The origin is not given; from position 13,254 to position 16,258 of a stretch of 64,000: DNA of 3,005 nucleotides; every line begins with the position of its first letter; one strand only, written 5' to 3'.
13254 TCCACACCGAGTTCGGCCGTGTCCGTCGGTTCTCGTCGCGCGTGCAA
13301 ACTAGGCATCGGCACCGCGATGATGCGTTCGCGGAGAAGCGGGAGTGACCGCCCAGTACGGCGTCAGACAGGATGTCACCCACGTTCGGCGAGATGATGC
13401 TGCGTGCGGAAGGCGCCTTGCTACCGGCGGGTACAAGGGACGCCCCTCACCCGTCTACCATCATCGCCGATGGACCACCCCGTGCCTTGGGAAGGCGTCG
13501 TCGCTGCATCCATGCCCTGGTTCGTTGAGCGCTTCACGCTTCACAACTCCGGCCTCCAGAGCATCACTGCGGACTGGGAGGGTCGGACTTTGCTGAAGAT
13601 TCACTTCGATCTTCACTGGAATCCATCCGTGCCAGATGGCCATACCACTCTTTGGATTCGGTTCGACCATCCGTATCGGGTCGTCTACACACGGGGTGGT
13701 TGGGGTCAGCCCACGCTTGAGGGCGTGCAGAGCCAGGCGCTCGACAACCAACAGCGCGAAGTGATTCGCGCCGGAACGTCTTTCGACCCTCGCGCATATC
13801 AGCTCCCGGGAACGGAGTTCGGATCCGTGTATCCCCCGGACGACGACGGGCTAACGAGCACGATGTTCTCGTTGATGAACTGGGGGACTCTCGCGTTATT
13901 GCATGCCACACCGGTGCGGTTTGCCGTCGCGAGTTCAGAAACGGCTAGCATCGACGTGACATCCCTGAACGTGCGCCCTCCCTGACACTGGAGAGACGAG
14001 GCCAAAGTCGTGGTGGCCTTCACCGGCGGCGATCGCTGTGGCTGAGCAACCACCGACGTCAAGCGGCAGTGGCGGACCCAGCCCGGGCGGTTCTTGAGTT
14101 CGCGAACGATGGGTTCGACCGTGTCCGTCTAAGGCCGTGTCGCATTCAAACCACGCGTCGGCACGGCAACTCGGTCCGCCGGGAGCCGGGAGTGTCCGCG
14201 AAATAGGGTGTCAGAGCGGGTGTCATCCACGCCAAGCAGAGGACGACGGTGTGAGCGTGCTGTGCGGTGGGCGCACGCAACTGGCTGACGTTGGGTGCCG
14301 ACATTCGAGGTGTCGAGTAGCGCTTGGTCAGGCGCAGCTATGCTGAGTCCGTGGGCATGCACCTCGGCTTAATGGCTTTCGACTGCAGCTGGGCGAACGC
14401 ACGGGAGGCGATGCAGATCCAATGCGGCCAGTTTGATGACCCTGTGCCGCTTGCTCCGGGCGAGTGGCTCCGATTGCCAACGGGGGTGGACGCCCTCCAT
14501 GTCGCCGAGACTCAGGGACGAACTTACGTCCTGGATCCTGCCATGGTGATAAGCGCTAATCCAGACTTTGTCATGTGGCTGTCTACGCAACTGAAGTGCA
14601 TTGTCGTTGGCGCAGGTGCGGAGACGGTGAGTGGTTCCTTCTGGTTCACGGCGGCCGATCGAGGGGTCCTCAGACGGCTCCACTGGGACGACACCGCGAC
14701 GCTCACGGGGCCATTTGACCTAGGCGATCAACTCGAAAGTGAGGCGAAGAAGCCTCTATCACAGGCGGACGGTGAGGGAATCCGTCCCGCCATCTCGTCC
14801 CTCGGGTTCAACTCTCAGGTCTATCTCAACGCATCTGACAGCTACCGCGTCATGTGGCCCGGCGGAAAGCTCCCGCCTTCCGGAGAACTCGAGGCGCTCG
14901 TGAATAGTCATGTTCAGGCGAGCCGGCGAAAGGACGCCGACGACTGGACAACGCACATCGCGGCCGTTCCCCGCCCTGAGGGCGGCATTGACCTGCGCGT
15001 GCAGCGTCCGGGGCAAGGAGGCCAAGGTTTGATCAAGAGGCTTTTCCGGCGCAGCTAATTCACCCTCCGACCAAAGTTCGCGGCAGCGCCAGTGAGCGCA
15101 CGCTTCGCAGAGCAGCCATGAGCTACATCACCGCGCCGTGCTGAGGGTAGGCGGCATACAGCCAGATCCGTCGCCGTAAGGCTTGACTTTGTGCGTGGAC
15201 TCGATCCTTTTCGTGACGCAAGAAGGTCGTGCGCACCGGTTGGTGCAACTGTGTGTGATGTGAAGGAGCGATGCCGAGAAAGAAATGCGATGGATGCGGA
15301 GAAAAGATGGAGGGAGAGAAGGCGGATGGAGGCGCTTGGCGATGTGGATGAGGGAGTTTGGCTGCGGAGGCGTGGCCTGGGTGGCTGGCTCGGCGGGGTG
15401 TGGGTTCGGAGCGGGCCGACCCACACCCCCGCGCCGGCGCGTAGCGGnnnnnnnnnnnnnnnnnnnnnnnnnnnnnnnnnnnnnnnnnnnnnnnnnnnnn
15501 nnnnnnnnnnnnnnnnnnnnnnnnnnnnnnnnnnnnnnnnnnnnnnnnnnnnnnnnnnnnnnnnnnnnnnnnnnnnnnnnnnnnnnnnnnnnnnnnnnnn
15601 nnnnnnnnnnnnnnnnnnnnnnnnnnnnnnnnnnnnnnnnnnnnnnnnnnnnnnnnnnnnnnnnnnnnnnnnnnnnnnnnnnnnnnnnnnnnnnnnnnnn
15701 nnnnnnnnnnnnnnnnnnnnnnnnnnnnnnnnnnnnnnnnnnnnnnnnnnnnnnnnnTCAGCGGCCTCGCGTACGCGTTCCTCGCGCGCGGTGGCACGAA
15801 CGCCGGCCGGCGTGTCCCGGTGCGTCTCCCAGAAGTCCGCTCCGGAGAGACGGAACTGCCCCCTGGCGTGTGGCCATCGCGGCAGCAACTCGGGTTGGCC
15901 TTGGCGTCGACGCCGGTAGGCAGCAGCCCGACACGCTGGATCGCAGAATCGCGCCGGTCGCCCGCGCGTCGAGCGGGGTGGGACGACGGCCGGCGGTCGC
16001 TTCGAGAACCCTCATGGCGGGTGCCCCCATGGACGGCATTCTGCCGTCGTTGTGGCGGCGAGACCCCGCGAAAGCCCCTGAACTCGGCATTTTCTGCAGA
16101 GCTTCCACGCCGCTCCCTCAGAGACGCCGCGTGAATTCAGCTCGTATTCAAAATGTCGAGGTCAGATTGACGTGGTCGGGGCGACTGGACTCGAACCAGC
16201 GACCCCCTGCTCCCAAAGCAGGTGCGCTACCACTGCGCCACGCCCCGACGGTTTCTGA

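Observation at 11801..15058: Head-to-tail array of four 'conserved repeat + unique ORF' cassettes inside a tRNA-bounded island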

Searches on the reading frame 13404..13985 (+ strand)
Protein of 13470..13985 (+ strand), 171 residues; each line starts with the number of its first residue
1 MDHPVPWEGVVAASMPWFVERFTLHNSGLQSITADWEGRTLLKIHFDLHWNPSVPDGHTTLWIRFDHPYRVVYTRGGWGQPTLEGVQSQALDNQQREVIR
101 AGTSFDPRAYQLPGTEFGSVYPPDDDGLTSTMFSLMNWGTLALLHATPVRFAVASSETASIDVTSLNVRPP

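Call 9: search_protein_families(library=pfam, proteins=[window:13470-13985:+], max_evalue=1)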
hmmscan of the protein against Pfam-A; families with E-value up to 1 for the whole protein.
window:13470-13985:+ (171 aa): 0 families

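Call 18: find_homologous_proteins(query=window:13470-13985:+, max_evalue=0.001)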
Query window:13470-13985:+ (171 aa): 4 proteins with E <= 0.001 among 25 candidates.
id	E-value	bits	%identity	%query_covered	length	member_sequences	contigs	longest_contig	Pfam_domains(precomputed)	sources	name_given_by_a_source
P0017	1.1e-112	392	98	100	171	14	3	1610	-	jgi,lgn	jgi:hypothetical protein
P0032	1.0e-64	236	58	99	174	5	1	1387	-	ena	-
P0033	1.4e-59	219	56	99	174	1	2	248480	-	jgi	jgi:hypothetical protein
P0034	1.3e-47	180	48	96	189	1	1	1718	-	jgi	jgi:hypothetical protein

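Call 19: find_encoding_contigs(protein=P0033, flank=10000, max_places=4)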
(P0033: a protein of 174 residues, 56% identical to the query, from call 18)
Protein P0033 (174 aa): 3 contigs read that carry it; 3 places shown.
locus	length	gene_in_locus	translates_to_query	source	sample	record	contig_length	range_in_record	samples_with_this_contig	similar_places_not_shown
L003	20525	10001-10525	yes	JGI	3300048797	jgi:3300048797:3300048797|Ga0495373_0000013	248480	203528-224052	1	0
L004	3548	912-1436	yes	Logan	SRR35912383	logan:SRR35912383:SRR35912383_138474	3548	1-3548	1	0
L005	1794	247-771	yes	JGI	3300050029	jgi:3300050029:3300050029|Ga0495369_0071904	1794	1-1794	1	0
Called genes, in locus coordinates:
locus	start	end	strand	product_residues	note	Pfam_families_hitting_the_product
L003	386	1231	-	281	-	-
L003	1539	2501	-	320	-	PF24681:Kelch_KLHDC2_KLHL20_DRC7, PF24981:Beta-prop_ATRN-LZTR1, PF13415:Beta-prop_FBX42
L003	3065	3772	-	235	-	-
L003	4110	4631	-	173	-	PF04542:Sigma70_r2, PF08281:Sigma70_r4_2, PF04545:Sigma70_r4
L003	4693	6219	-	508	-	PF09913:DUF2142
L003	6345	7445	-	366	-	PF14870:PSII_BNR (faint), PF15902:Sortilin-Vps10 (faint)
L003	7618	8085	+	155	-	-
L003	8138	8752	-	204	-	-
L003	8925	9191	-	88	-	-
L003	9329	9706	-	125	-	PF22480:DUF6984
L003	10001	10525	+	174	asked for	-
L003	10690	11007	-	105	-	-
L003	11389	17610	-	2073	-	PF25023:TEN_YD-shell (faint), PF05593:RHS_repeat (weak)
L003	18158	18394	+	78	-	PF01527:HTH_Tnp_1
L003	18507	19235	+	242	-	PF13276:HTH_21, PF00665:rve, PF13683:rve_3, PF13333:rve_2 (weak)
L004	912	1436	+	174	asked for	-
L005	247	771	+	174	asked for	-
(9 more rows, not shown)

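Call 20: find_encoding_contigs(protein=P0034, flank=10000, max_places=4)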
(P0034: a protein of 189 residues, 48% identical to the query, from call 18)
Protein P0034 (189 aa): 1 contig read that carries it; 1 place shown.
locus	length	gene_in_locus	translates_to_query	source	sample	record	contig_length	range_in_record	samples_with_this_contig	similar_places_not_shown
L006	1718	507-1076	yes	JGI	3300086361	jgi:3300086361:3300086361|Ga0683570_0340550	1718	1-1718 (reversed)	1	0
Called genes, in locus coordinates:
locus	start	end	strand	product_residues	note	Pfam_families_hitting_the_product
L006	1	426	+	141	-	?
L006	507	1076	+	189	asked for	-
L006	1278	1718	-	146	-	?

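Call 21: find_encoding_contigs(protein=P0032, flank=10000, max_places=4)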
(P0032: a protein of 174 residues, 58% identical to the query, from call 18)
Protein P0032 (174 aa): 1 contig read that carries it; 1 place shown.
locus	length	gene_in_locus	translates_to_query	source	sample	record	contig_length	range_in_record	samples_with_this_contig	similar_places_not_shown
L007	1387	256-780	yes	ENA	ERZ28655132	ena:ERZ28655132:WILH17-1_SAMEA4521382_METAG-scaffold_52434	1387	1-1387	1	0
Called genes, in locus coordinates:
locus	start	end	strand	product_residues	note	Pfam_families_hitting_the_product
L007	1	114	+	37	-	?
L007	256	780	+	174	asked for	-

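Call 69: search_protein_families(library=phrogs, proteins=[window:13470-13985:+], max_evalue=0.01)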
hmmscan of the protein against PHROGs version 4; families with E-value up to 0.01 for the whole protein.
window:13470-13985:+ (171 aa): 0 families

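Call 70: search_protein_families(library=ncbifam, proteins=[window:13470-13985:+], max_evalue=0.01)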
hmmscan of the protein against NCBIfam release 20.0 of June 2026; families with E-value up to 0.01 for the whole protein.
window:13470-13985:+ (171 aa): 0 families

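Call 86: search_protein_families(library=pfam, proteins=[P0002, P0033, P0034], max_evalue=10)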
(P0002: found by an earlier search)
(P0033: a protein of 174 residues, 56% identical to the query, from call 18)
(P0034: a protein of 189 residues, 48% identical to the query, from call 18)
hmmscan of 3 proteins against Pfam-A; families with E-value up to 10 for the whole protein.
P0002 (170 aa): 0 families

P0033 (174 aa): 0 families

P0034 (189 aa): 0 families

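Call 96: predict_structure(alignment_id=A5)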
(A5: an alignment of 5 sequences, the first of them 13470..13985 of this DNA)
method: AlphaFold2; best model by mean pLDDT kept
length: 171 residues; sequences in the alignment: 5
mean_pLDDT: 49.5   pTM: 0.49
mean pLDDT of the five models: 49.5, 46.6, 43.8, 35.4, 34.9
residues with pLDDT >= 90: 0; 70-90: 4; 50-70: 83; < 50: 84
segments of 3 or more residues with pLDDT < 50: 1-16, 77-124, 155-171
pLDDT, mean of each block of 10 residues (from residue 1): 36 47 60 68 66 53 57 51 30 35 34 33 55 65 63 48 43 36
secondary structure, 60 per line:
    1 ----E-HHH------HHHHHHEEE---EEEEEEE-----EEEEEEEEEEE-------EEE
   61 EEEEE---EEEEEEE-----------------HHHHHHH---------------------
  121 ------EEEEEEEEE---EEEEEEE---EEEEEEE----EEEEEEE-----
elements in order: H16-21 E22-24 E28-34 E40-50 E58-65 E69-75 H93-99 E127-135 E139-145 E149-155 E160-166

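Call 99: search_solved_structures(query=A5, max_evalue=1)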
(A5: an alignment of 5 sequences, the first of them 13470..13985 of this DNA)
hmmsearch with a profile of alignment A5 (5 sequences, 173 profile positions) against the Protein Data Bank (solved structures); distinct sequences matched with E-value up to 1: 0.

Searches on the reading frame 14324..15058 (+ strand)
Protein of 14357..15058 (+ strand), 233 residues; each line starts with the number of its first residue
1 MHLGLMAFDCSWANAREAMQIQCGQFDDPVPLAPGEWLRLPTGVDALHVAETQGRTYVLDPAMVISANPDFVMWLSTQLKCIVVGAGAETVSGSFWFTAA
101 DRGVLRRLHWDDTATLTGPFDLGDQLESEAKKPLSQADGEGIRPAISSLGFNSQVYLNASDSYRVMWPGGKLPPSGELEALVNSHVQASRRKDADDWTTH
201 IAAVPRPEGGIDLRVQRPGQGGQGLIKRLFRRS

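Call 9: search_protein_families(library=pfam, proteins=[window:14357-15058:+], max_evalue=1)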
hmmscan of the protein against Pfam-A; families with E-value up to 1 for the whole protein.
window:14357-15058:+ (233 aa): 0 families

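Call 69: search_protein_families(library=phrogs, proteins=[window:14357-15058:+], max_evalue=0.01)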
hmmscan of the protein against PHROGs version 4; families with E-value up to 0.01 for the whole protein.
window:14357-15058:+ (233 aa): 0 families

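Call 70: search_protein_families(library=ncbifam, proteins=[window:14357-15058:+], max_evalue=0.01)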
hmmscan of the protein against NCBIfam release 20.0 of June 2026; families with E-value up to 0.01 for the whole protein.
window:14357-15058:+ (233 aa): 0 families

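Call 86: search_protein_families(library=pfam, proteins=[P0002], max_evalue=10)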
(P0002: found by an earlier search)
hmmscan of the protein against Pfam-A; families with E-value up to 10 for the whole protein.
P0002 (170 aa): 0 families

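Call 98: search_solved_structures(query=window:14357-15058:+, max_evalue=1)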
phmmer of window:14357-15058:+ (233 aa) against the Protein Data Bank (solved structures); distinct sequences matched with E-value up to 1: 1.
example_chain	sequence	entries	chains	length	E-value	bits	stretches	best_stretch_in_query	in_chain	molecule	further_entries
8f70_A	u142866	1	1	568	0.57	12.7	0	187-226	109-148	T18.1 Major pilin backbone protein T-antigen,Major pilin backbone protein T-antigen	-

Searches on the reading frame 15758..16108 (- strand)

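Call 9: search_protein_families(library=pfam, proteins=[window:15758-16108:-], max_evalue=1)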
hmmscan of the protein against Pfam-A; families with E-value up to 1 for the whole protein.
window:15758-16108:- (116 aa): 1 family
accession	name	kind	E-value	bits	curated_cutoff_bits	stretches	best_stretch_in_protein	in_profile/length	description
PF12546.13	Cryptochrome_C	-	0.22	12.6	22.8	1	13-50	24-63/120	Blue/Ultraviolet sensing protein C terminal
